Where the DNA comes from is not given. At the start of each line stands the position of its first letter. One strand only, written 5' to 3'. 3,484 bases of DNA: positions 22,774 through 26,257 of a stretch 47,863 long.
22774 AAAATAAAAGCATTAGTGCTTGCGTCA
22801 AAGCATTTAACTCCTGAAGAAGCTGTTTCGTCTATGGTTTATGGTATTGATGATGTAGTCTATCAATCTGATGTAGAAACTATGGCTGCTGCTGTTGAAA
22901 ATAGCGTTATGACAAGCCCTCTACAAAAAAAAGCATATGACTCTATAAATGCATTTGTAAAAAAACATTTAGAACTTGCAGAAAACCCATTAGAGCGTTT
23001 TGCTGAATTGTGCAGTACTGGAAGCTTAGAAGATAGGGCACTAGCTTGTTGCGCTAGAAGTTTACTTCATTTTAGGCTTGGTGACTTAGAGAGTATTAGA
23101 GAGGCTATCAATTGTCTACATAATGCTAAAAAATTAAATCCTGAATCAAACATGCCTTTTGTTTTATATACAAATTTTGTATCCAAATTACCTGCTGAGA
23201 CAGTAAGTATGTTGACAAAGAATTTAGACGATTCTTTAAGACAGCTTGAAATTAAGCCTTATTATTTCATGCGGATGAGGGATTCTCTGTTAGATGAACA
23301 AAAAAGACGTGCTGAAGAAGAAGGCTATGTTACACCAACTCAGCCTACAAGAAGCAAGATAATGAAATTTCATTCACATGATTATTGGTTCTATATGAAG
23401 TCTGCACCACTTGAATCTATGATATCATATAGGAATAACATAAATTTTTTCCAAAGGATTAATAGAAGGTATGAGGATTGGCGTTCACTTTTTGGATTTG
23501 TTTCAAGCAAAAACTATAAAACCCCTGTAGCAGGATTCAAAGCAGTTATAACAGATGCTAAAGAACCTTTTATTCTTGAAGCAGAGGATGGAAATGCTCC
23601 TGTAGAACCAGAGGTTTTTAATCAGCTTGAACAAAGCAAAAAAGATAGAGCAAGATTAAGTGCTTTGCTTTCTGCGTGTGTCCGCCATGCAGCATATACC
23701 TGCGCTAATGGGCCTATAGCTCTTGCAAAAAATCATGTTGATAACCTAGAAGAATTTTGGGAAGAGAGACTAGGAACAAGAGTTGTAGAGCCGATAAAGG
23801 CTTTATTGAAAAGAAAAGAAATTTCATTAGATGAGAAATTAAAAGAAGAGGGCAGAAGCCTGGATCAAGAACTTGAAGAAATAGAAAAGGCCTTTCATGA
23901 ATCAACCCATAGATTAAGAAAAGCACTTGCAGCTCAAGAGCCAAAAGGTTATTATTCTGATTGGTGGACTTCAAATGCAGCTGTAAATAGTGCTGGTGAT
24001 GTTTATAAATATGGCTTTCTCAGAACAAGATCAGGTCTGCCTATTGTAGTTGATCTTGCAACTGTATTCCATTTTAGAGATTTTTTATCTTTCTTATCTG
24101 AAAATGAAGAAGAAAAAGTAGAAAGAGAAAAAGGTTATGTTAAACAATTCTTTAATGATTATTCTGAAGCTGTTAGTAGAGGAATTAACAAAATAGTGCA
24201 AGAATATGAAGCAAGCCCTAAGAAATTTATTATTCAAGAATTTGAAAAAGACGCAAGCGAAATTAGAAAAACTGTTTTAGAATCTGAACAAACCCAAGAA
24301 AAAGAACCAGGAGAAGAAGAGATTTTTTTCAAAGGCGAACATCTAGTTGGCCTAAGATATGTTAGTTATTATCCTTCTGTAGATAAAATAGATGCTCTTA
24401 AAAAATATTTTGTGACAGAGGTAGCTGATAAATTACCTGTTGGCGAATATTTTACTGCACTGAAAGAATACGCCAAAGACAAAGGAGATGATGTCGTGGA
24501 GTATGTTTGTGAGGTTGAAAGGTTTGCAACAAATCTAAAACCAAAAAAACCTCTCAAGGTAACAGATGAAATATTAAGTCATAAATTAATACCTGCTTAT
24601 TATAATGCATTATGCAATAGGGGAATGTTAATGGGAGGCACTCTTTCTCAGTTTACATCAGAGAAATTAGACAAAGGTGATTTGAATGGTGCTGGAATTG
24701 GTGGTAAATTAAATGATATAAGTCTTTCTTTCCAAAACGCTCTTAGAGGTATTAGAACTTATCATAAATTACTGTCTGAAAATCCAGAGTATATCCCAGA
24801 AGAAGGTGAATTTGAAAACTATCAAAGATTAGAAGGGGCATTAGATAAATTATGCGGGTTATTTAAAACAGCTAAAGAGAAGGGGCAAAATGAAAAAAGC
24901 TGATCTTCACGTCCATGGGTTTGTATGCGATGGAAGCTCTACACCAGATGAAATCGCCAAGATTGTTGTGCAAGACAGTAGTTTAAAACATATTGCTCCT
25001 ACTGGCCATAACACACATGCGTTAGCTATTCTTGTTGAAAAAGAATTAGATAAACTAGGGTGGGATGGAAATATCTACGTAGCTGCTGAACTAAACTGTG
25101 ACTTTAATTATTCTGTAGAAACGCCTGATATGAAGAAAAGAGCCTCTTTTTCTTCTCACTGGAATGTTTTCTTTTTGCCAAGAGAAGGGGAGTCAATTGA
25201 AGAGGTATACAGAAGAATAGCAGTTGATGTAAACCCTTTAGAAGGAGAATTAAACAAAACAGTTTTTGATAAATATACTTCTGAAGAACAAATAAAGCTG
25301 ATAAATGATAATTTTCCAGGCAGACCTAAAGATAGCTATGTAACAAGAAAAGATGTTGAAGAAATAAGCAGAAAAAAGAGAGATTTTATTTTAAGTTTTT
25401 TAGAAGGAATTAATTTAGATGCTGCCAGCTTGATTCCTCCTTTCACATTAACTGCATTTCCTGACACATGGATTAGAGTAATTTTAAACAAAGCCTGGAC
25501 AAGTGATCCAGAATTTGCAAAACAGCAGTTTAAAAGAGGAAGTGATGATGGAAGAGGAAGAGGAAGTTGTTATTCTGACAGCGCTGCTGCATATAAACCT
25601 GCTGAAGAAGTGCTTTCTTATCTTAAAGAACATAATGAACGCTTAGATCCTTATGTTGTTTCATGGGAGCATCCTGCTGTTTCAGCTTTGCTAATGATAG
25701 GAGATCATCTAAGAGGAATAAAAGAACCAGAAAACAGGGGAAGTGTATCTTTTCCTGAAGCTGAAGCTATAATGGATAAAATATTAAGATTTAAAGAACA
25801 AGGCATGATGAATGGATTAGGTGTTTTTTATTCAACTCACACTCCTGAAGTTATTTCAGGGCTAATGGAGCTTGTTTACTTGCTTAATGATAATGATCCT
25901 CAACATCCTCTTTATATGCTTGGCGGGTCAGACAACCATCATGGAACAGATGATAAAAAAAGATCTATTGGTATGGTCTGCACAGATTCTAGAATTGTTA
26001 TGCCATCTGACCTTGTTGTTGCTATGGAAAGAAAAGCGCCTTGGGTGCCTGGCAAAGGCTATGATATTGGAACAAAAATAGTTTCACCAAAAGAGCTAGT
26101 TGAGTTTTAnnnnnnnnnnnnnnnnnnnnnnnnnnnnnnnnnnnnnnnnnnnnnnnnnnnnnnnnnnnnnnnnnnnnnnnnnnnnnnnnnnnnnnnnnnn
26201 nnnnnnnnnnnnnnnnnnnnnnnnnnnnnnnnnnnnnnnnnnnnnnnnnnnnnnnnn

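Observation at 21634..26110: Orphan triple-receiver protein with a roughly 650-aa unknown output region, translationally coupled to a PHP phosphoesterase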

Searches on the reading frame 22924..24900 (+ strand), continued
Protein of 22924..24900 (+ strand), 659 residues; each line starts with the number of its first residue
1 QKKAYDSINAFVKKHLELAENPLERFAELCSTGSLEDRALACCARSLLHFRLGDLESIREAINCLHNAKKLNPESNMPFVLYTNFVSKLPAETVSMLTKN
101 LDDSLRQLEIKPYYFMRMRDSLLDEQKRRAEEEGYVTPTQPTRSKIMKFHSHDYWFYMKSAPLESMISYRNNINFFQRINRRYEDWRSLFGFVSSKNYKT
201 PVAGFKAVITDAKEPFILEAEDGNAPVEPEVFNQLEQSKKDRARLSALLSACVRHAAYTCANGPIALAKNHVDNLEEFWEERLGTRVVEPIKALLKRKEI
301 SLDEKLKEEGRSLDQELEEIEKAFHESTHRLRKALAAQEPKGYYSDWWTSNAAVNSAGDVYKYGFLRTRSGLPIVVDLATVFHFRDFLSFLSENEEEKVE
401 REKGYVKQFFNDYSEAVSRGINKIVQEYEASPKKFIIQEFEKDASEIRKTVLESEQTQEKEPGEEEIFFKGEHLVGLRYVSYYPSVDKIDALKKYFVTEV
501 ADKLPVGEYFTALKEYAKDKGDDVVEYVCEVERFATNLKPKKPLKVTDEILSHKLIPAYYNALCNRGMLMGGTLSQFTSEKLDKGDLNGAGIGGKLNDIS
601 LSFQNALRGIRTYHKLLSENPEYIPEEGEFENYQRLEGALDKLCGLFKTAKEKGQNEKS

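Call 93: find_encoding_contigs(protein=P0015, flank=5000, max_places=2)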
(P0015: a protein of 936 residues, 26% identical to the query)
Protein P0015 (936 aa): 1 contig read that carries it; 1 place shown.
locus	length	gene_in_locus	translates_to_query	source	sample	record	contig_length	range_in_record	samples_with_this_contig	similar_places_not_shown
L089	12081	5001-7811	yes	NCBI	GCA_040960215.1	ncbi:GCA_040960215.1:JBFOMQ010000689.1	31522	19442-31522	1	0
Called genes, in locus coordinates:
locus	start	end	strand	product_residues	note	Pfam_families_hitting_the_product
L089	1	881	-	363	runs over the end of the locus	PF02655:ATP-grasp_3, PF02955:GSH-S_ATP, PF08443:RimK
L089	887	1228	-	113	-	PF13650:Asp_protease_2 (faint), PF13975:gag-asp_proteas (weak), PF05618:RimB-like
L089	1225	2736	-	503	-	PF01336:tRNA_anti-codon, PF00152:tRNA-synt_2, PF01409:tRNA-synt_2d (faint)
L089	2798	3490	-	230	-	-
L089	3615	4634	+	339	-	-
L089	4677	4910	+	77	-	-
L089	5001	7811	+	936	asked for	-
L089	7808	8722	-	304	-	-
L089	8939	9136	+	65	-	-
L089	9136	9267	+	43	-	-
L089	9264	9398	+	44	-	-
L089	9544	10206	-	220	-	PF00485:PRK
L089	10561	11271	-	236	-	PF00149:Metallophos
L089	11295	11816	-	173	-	PF00293:NUDIX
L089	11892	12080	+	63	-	?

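Call 94: find_encoding_contigs(protein=P0021, flank=5000, max_places=2)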
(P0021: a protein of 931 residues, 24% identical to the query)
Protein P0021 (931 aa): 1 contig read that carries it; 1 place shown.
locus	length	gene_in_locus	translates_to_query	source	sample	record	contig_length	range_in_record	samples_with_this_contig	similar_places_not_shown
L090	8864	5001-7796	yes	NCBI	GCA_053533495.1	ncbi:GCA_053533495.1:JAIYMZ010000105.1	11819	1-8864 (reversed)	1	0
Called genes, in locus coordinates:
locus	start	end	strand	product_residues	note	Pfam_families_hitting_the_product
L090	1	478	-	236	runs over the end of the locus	PF02223:Thymidylate_kin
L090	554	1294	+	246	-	PF21003:NucS_N, PF01939:NucS_C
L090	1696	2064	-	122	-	PF01850:PIN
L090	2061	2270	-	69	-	PF04014:MazE_antitoxin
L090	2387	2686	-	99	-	-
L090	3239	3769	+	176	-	PF01121:CoaE (faint), PF13238:AAA_18, PF13207:AAA_17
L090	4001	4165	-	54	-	-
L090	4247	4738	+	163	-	-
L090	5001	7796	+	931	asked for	-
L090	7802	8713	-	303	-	PF04014:MazE_antitoxin (weak)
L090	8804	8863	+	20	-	?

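Call 95: find_encoding_contigs(protein=P0014, flank=5000, max_places=2)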
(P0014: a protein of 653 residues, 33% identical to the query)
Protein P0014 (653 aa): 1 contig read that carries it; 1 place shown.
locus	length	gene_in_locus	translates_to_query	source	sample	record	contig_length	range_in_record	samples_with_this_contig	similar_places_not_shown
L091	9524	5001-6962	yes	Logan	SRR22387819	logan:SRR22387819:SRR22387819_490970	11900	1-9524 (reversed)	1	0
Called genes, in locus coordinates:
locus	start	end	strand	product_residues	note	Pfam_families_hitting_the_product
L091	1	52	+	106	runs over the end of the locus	-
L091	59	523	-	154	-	-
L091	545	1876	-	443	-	PF00009:GTP_EFTU, PF03144:GTP_EFTU_D2 (weak), PF09173:eIF2_C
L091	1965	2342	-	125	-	-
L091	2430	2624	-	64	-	-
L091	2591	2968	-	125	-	-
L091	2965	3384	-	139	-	PF01092:Ribosomal_S6e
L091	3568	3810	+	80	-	-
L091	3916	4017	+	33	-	-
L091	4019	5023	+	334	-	PF17835:NOG1_N, PF00009:GTP_EFTU (faint), PF01926:MMR_HSR1, PF02421:FeoB_N, PF06858:NOG1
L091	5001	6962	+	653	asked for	-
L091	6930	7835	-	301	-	PF04014:MazE_antitoxin (weak)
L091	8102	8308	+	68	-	-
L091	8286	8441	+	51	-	-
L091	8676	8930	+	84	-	-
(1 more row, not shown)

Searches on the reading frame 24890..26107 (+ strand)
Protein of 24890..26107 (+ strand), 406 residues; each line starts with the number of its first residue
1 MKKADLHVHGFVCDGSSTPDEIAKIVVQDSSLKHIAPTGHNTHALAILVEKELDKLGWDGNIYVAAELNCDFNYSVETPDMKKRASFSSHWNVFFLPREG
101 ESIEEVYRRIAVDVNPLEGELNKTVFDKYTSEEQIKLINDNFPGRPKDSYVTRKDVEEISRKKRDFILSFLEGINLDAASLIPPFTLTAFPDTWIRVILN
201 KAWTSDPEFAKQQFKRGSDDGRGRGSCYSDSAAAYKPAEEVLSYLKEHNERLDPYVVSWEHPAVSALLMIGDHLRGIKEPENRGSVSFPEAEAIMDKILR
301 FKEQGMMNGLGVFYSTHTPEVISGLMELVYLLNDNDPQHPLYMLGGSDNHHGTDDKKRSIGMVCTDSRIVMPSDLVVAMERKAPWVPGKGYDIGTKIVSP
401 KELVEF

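Call 3: search_protein_families(library=pfam, proteins=[window:24890-26107:+], max_evalue=1)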
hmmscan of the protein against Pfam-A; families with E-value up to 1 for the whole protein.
window:24890-26107:+ (406 aa): 0 families

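Call 4: search_protein_families(library=ncbifam, proteins=[window:24890-26107:+], max_evalue=1)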
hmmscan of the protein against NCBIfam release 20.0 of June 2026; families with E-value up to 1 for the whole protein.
window:24890-26107:+ (406 aa): 3 families
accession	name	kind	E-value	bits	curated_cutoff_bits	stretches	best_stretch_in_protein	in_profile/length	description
NF038032.1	CehA_McbA_metalo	domain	0.0005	19.6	80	1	3-44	4-44/315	CehA/McbA family metallohydrolase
NF033572.1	transpos_ISKra4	equivalog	0.016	14.3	205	1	201-255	312-368/422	ISKra4 family transposase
NF041577.1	nside_bi_sphtase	equivalog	0.064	12.4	400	1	1-42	1-41/276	3',5'-nucleoside bisphosphate phosphatase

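Call 9: search_solved_structures(query=window:24890-26107:+, max_evalue=10, show_alignments=2)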
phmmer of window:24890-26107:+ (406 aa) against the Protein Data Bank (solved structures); distinct sequences matched with E-value up to 10: 0.

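Call 12: find_homologous_proteins(query=window:24890-26107:+, max_evalue=0.001)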
Query window:24890-26107:+ (406 aa): 1 proteins with E <= 0.001 among 3640 candidates.
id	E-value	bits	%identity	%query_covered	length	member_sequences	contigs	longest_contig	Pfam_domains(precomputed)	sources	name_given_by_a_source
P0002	2.3e-277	937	100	100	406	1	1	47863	-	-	-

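Call 59: find_related_loci(query=window:24890-26107:+, collection=metagenome_contigs, flank=8000)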
Query window:24890-26107:+ (406 aa) in metagenome_contigs; peptide patterns used: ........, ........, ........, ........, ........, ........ (x = any residue, [..] = any of these).
319 stretches matched a pattern; 1 encode a relative of the query (tblastn E <= 1e-3); 1 distinct loci.
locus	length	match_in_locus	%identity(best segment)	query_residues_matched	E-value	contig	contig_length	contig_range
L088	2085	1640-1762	50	1-42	1e-7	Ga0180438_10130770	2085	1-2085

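Call 72: predict_structure(protein=window:24890-26107:+)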
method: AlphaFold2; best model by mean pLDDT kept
length: 406 residues; sequences in the alignment: 1
mean_pLDDT: 34.7   pTM: 0.24
mean pLDDT of the five models: 34.7, 30.2, 29.8, 29.3, 28.6
residues with pLDDT >= 90: 0; 70-90: 0; 50-70: 24; < 50: 382
segments of 3 or more residues with pLDDT < 50: 1-130, 133-138, 140-145, 155-295, 304-324, 338-406
pLDDT, mean of each block of 10 residues (from residue 1): 27 36 35 28 34 35 33 29 27 36 39 28 33 46 47 46 34 27 21 24 30 31 30 28 33 29 33 34 36 48 47 43 49 49 40 32 28 33 33 37 36
secondary structure, 60 per line:
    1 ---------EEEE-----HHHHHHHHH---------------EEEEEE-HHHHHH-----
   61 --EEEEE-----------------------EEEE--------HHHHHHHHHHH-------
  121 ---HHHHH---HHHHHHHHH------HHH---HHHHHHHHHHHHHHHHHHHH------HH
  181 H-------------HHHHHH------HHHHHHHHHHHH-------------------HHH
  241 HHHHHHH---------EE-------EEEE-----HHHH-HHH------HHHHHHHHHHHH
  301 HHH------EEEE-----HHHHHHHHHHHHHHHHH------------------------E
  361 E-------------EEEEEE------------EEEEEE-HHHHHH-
elements in order: E10-13 H19-27 E43-48 H50-55 E63-67 E91-94 H103-113 H124-128 H132-140 H153-172 H195-200 H207-218 H238-247 E266-269 H275-278 H289-303 E310-313 H319-335 E375-380 E393-398 H400-405
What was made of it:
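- On PHP phosphoesterase (PF02811, COG0613 type): The single-sequence AF2 model failed, with pLDDT 35 (call 72).
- Tried and rejected: The single-sequence AlphaFold model of the PHP protein was unusable (pLDDT 35, call 72), so no fold search was run on it.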

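Call 75: search_solved_structures(query=A5, max_evalue=0.001)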
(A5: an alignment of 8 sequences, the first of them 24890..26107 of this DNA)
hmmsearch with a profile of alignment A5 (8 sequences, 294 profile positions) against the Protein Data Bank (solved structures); distinct sequences matched with E-value up to 0.001: 13.
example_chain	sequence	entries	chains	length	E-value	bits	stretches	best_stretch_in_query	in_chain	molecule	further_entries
3e0f_A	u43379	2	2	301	1e-45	159.5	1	5-281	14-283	Putative Metal-dependent Phosphoesterase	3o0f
2yb1_A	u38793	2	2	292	2.8e-43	151.5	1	4-262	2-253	AMIDOHYDROLASE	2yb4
7ug9_A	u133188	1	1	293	5.7e-43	150.5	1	5-260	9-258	5'-3' exoribonuclease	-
9etk_A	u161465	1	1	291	3.5e-42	147.9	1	5-260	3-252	Metal-dependent phosphoesterases (PHP family)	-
2anu_A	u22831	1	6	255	2.9e-13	53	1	5-70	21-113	hypothetical protein TM0559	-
3e38_A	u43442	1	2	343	1.9e-09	40.5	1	5-96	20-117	two-domain protein containing predicted PHP-like metal-dependent phosphoesterase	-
9qpc_A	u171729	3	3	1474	1.6e-08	37.4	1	3-68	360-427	DNA polymerase III PolC-type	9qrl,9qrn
3f2b_A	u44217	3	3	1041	2.4e-08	36.9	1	3-69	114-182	DNA-directed DNA polymerase III alpha chain | GEOBACILLUS KAUSTOPHILUS DNA POLC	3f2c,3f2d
1m65_A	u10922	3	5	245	3.6e-06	29.7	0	6-41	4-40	Hypothetical protein ycdX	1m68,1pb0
3b0y_A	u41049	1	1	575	3.7e-05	26.4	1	5-42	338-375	DNA polymerase beta family (X family)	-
3au2_A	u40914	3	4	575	3.8e-05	26.4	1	5-42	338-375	DNA polymerase beta family (X family)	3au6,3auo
3b0x_A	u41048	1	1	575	3.8e-05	26.4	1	5-42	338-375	DNA polymerase beta family (X family)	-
4jom_A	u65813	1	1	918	0.00012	24.7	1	4-60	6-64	DNA polymerase III subunit alpha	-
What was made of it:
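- The PHP relatives are closest to nucleotide phosphatases and exoribonucleases (2yb1, 7ug9; call 75), not to protein phosphatases. The PHP neighbours match pAp phosphatase Cv1693 and RNase AM at E about 1e-43 (call 75).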

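Call 89: search_protein_families(library=padloc, proteins=[window:24890-26107:+], max_evalue=0.01)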
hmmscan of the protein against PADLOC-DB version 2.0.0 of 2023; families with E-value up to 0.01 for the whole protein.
window:24890-26107:+ (406 aa): 0 families
